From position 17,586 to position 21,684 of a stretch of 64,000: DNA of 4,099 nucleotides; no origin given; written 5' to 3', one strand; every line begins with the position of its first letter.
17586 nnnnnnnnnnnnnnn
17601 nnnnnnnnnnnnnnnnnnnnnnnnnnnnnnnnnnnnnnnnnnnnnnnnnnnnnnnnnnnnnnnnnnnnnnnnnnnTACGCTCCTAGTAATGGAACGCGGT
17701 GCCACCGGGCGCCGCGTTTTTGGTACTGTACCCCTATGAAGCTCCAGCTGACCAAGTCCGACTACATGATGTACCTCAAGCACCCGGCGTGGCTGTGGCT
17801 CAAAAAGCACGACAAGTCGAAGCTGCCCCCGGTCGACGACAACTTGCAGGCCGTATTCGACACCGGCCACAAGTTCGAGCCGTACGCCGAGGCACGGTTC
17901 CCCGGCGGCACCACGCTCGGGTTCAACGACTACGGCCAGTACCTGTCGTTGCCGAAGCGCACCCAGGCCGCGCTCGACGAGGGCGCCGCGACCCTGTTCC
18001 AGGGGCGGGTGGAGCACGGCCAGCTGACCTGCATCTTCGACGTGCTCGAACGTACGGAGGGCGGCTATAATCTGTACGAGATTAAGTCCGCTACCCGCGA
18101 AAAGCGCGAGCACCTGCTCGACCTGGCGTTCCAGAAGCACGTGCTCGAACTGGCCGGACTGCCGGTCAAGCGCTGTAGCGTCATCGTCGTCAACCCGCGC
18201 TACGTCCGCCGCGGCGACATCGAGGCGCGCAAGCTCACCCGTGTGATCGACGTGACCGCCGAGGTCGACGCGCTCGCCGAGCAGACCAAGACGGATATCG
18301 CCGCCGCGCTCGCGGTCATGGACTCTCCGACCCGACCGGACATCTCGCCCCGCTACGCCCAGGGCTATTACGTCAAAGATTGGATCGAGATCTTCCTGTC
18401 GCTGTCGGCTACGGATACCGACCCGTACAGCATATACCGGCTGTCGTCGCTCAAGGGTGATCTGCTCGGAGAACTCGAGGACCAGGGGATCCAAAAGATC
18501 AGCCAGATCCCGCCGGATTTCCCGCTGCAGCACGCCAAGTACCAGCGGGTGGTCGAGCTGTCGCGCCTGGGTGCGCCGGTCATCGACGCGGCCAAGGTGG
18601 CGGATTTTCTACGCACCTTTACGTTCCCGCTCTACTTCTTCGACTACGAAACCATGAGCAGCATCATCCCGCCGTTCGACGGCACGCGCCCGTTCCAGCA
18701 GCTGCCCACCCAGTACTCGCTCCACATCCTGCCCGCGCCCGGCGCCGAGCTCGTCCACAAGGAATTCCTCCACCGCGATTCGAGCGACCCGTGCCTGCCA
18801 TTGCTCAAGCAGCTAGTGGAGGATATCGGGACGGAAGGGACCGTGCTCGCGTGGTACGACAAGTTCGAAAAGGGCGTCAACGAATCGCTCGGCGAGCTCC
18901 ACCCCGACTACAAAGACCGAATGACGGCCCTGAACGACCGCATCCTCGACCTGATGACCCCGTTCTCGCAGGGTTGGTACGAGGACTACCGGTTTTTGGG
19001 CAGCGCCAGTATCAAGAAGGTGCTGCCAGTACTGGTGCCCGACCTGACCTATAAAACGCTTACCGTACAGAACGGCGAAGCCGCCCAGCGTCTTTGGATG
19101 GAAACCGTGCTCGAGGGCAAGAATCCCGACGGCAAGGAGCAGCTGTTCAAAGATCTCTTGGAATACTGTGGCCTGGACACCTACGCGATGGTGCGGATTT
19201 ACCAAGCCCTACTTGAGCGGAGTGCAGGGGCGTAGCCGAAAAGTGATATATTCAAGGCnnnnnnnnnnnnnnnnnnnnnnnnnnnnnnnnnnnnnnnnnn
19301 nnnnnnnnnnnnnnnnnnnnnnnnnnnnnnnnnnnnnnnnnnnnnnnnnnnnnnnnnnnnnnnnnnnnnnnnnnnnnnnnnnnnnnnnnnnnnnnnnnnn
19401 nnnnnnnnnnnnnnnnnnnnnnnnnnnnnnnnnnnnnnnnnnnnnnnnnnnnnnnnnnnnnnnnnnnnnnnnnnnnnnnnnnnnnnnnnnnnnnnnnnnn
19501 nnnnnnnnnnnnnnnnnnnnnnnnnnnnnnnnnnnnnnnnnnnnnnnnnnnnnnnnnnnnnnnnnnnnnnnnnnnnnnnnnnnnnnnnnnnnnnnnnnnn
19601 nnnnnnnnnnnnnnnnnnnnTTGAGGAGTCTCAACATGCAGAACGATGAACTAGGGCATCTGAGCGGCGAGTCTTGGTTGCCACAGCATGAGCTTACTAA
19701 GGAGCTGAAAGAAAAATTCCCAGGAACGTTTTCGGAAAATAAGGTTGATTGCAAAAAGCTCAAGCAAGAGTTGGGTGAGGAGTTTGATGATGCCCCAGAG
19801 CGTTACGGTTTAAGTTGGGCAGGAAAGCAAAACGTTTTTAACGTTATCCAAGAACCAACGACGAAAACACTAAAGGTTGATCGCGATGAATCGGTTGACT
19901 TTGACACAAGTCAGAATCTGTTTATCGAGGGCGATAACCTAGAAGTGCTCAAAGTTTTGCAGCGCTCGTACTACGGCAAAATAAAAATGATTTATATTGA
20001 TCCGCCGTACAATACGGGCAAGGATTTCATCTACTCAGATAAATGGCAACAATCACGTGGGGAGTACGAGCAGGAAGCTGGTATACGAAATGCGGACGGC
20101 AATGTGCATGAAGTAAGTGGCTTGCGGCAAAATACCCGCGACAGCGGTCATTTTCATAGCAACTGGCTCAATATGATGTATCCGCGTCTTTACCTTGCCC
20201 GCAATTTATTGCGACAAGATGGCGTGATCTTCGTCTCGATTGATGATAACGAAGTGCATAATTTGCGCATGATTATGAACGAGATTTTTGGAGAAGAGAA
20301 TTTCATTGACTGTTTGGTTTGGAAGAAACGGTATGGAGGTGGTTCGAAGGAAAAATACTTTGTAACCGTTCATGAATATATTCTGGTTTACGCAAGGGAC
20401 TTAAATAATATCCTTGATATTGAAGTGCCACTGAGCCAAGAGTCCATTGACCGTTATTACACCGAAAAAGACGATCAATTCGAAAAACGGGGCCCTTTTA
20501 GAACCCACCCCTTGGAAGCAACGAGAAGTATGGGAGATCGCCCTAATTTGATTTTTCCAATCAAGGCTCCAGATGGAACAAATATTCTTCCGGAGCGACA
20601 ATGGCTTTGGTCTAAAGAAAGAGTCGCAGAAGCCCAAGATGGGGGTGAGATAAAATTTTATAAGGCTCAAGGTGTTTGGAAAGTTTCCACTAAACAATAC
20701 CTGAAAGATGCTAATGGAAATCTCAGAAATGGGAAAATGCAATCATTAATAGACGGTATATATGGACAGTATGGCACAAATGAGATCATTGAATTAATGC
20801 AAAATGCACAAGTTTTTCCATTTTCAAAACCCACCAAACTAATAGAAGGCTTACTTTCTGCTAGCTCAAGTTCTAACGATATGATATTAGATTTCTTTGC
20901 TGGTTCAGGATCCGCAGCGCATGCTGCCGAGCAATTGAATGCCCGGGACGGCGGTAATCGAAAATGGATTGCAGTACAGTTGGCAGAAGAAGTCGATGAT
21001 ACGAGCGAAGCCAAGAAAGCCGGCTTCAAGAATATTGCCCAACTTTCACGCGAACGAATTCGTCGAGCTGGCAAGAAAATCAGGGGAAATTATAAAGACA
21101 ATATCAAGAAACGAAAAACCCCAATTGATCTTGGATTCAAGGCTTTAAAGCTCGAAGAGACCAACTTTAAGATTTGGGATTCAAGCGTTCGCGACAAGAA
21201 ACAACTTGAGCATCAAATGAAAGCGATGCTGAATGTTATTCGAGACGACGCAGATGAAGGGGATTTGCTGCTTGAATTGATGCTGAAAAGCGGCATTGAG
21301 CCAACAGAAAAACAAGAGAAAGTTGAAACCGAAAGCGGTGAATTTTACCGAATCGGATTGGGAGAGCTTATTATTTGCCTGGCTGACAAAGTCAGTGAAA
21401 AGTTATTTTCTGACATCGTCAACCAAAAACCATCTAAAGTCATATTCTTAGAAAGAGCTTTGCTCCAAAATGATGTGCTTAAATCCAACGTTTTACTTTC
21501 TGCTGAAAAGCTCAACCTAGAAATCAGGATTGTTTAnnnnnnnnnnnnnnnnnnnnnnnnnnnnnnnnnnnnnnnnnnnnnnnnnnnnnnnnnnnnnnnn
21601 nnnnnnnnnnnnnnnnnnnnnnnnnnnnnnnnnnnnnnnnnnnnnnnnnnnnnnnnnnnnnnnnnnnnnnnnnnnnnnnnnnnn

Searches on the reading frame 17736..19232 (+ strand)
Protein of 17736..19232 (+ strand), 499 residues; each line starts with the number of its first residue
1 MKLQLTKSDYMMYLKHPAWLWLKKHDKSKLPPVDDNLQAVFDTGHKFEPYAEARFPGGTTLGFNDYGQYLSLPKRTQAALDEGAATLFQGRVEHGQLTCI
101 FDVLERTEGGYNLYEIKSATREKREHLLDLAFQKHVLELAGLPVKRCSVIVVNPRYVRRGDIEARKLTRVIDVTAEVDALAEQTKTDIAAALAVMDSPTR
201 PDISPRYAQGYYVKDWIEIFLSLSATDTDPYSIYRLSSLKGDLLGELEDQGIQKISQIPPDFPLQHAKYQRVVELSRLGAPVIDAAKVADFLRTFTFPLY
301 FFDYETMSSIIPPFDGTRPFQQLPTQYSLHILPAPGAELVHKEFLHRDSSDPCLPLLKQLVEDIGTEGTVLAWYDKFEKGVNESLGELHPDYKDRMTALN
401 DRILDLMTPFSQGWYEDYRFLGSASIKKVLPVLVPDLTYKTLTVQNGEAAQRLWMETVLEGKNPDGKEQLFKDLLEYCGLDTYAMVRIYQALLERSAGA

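Call 3: search_protein_families(library=pfam, proteins=[window:17736-19232:+], max_evalue=1)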
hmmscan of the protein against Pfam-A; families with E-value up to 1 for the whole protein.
window:17736-19232:+ (499 aa): 3 families
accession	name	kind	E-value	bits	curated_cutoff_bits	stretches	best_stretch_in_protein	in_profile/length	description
PF11074.14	DUF2779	-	1e-37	129.6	23.3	1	300-425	1-126/126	Domain of unknown function(DUF2779)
PF01930.23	Cas_Cas4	-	0.068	13.7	22.7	1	100-186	55-140/160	Domain of unknown function DUF83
PF01612.26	DNA_pol_A_exo1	-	0.2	11.9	23.6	1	467-494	143-170/173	3'-5' exonuclease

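Call 4: search_protein_families(library=padloc, proteins=[window:17736-19232:+], max_evalue=1)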
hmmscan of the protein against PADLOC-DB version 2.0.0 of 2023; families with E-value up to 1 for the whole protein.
window:17736-19232:+ (499 aa): 4 families
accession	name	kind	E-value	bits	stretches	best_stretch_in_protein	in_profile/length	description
PDLC01250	Cas4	-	0.0009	17.6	1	91-185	56-149/168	"CAS-I,CAS-II,CAS-III,CAS-IV,CAS-V,CAS-VI; acquisition_associated"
PDLC01447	Cas4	-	0.0011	17.5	1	94-185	52-138/161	"CAS-I,CAS-II,CAS-III,CAS-IV,CAS-V,CAS-VI; acquisition_associated"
PDLC01611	Cas4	-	0.0098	14.2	1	100-186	54-138/158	"CAS-I,CAS-II,CAS-III,CAS-IV,CAS-V,CAS-VI; acquisition_associated"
PDLC00943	Cas4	-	0.062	11.3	1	96-184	67-157/180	CRISPR-associated protein Cas4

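Call 5: search_protein_families(library=ncbifam, proteins=[window:17736-19232:+], max_evalue=1)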
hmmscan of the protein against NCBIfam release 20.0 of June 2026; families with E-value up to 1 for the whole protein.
window:17736-19232:+ (499 aa): 4 families
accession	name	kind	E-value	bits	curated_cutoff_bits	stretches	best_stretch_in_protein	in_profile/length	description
NF045869.1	UU173_fam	subfamily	8.7e-19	67.9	225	3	301-329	415-443/650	UU173 family protein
TIGR03491.1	TIGR03491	subfamily_domain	2.2e-05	23.6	97.45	1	16-158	14-159/462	TM0106 family RecB-like putative nuclease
NF000681.0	PRK00034.3-1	equivalog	0.2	11.7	64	1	104-151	25-71/78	Asp-tRNA(Asn) amidotransferase subunit GatC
TIGR00372.1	cas4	equivalog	0.23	11.3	65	1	96-184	67-157/180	CRISPR-associated protein Cas4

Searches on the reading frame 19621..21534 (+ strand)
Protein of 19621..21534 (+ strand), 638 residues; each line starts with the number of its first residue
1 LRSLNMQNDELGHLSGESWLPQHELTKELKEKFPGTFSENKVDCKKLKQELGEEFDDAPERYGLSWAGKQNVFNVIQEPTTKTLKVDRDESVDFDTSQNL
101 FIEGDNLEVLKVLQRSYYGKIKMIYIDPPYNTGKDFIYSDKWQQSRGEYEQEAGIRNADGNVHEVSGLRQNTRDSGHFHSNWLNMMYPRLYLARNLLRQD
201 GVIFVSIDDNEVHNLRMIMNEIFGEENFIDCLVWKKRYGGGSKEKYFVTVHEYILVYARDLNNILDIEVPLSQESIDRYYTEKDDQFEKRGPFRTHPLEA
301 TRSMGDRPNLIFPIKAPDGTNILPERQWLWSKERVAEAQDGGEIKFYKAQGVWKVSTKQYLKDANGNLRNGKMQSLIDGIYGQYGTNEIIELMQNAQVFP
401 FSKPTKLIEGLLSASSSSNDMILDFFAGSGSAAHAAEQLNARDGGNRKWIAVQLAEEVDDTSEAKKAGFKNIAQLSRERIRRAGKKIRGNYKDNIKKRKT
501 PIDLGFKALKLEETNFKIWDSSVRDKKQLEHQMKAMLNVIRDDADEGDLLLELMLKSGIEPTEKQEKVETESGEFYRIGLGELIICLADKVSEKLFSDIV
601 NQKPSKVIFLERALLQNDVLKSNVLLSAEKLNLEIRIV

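Call 3: search_protein_families(library=pfam, proteins=[window:19621-21534:+], max_evalue=1)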
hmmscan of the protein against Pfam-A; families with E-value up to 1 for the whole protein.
window:19621-21534:+ (638 aa): 5 families
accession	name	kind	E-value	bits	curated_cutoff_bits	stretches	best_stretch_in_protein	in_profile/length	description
PF01555.25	N6_N4_Mtase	-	1.5e-37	130.1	26.7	1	121-457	1-214/221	DNA methylase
PF03602.21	Cons_hypoth95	-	0.011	15.9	24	0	106-134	101-127/182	Conserved hypothetical protein 95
PF02086.21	MethyltransfD12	-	0.031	14.5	22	0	118-152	173-211/253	D12 class N6 adenine-specific DNA methyltransferase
PF10054.14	DUF2291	-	0.083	13.1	22.5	1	26-92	35-105/200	Predicted periplasmic lipoprotein (DUF2291)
PF24915.1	Spectrin_SESTD1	-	0.25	12.2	27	0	524-565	38-79/110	SESTD1-like, spectrin repeat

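Call 4: search_protein_families(library=padloc, proteins=[window:19621-21534:+], max_evalue=1)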
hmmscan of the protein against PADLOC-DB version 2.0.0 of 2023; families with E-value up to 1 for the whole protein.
window:19621-21534:+ (638 aa): 43 families (the best 25 are shown)
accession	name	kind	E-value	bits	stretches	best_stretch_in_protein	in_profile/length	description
PDLC03634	MTase_III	-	2.7e-187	622.4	1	26-634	17-616/621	Type III methyltransferase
PDLC03641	MTase_III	-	1.9e-117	391.5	1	21-520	14-506/657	Type III methyltransferase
PDLC03637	MTase_III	-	4.7e-96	320.5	1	28-513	53-506/513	Type III methyltransferase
PDLC03644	MTase_III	-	1e-86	289.8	1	64-461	4-388/542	Type III methyltransferase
PDLC03642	MTase_III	-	6.5e-64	214.5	2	174-472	131-414/528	Type III methyltransferase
PDLC03640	MTase_III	-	5e-59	198.2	2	64-269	4-208/654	Type III methyltransferase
PDLC03636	MTase_III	-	9.1e-54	181.2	2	174-458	88-397/575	Type III methyltransferase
PDLC03639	MTase_III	-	5.8e-51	171.6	3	172-333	134-290/639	Type III methyltransferase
PDLC03635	MTase_III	-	1.2e-44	151.1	3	179-265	265-355/708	Type III methyltransferase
PDLC03354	MTase_II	-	6.6e-41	138.7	1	50-457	13-373/425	Type II methyltransferase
PDLC03300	MTase_II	-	3.1e-34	116.4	2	97-263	10-166/302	Type II methyltransferase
PDLC03646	MTase_III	-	3.1e-34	116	3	310-463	684-833/1057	Type III methyltransferase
PDLC03638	MTase_III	-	4.3e-34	115.9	2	177-457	426-668/816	Type III methyltransferase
PDLC03643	MTase_III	-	5.1e-33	112.9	1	186-460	1-272/465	Type III methyltransferase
PDLC03278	MTase_II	-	3.9e-27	93.7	3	179-260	43-122/390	Type II methyltransferase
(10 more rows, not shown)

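Call 5: search_protein_families(library=ncbifam, proteins=[window:19621-21534:+], max_evalue=1)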
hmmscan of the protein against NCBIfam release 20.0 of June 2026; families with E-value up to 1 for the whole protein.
window:19621-21534:+ (638 aa): 5 families
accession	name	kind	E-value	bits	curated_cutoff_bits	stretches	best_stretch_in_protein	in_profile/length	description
NF008572.0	PRK11524.1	equivalog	6.5e-15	55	292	2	392-456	188-246/294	adenine-specific DNA-methyltransferase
NF050803.1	DnaMtaseCcrMCaul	equivalog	2.5e-08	33.2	830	1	387-478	174-259/350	adenine-specific DNA-methyltransferase CcrM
NF010253.0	PRK13699.1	subfamily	0.00011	22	244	1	397-462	142-201/226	DNA methyltransferase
TIGR00095.1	TIGR00095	equivalog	0.036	13.7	117.5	1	96-134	102-138/194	16S rRNA (guanine(966)-N(2))-methyltransferase RsmD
TIGR00571.1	dam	subfamily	0.067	12.9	114.85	1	98-176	156-230/267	Dam family site-specific DNA-(adenine-N6)-methyltransferase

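Call 87: search_dna_similar(query=window:19636-21534:+, collection=plasmids, mode=protein, max_rows=60, max_evalue=1e-50)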
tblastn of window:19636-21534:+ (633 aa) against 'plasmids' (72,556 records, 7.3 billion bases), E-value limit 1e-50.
Records with a match: 175; places in all: 180; records where one place covers at least 80% of the query: 68.
Best place of each record, by identity: <60% 175.
By first word of the organism name: Enterococcus 29; Escherichia 19; Bacillus 17; Listeria 16; Lactococcus 10; Acinetobacter 9; Lactiplantibacillus 7; Aeromonas 6; Klebsiella 6; Enterobacter 6; and 40 more.
By predicted mobility (MOB-suite, as given by PLSDB): non-mobilizable 84; mobilizable 57; conjugative 34.
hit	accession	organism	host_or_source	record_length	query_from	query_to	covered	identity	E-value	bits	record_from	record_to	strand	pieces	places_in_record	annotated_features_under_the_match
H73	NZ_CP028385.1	Providencia heimbachae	porcine,cell culture,feces from ...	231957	22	620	95%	43.7%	5e-131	432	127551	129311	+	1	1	site-specific DNA-methyltransferase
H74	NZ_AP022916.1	Bacillus cereus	-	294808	3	620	98%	41.1%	6e-132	434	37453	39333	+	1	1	site-specific DNA-methyltransferase | DUF4391 domain-containing protein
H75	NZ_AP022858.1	Bacillus cereus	-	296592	3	620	98%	41.1%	6e-132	434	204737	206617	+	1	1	site-specific DNA-methyltransferase | DUF4391 domain-containing protein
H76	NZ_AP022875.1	Bacillus cereus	-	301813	3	620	98%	41.1%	6e-132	434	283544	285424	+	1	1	site-specific DNA-methyltransferase | DUF4391 domain-containing protein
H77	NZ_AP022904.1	Bacillus cereus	-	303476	3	620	98%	41.1%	6e-132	434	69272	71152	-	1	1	site-specific DNA-methyltransferase | DUF4391 domain-containing protein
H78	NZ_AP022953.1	Bacillus cereus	-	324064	3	620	98%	41.1%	6e-132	434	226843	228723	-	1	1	site-specific DNA-methyltransferase | DUF4391 domain-containing protein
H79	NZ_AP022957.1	Bacillus cereus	-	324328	3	620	98%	41.1%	6e-132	434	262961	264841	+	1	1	site-specific DNA-methyltransferase | DUF4391 domain-containing protein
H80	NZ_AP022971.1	Bacillus cereus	-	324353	3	620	98%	41.1%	6e-132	434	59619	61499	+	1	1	site-specific DNA-methyltransferase | DUF4391 domain-containing protein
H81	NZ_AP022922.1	Bacillus cereus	-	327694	3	620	98%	41.1%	6e-132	434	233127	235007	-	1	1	site-specific DNA-methyltransferase | DUF4391 domain-containing protein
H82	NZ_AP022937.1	Bacillus cereus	-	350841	3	620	98%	41.1%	6e-132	434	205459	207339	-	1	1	site-specific DNA-methyltransferase | DUF4391 domain-containing protein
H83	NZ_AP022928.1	Bacillus cereus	-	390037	3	620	98%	41.1%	6e-132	434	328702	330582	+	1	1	site-specific DNA-methyltransferase | DUF4391 domain-containing protein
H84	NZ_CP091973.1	Bacillus cereus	mixed culture,deep-sea water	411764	3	620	98%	41.1%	6e-132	434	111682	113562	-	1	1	site-specific DNA-methyltransferase | DUF4391 domain-containing protein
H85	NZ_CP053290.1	Bacillus cereus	Pyropia,cell culture,seawater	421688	3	620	98%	41.1%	6e-132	434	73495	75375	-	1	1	site-specific DNA-methyltransferase | DUF4391 domain-containing protein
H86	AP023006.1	Bacillus cereus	-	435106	3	620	98%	41.1%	6e-132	434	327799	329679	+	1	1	DNA methylase N-4 | hypothetical protein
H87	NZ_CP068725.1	Bacillus cereus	single cell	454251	3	620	98%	41.1%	6e-132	434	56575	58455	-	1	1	site-specific DNA-methyltransferase | DUF4391 domain-containing protein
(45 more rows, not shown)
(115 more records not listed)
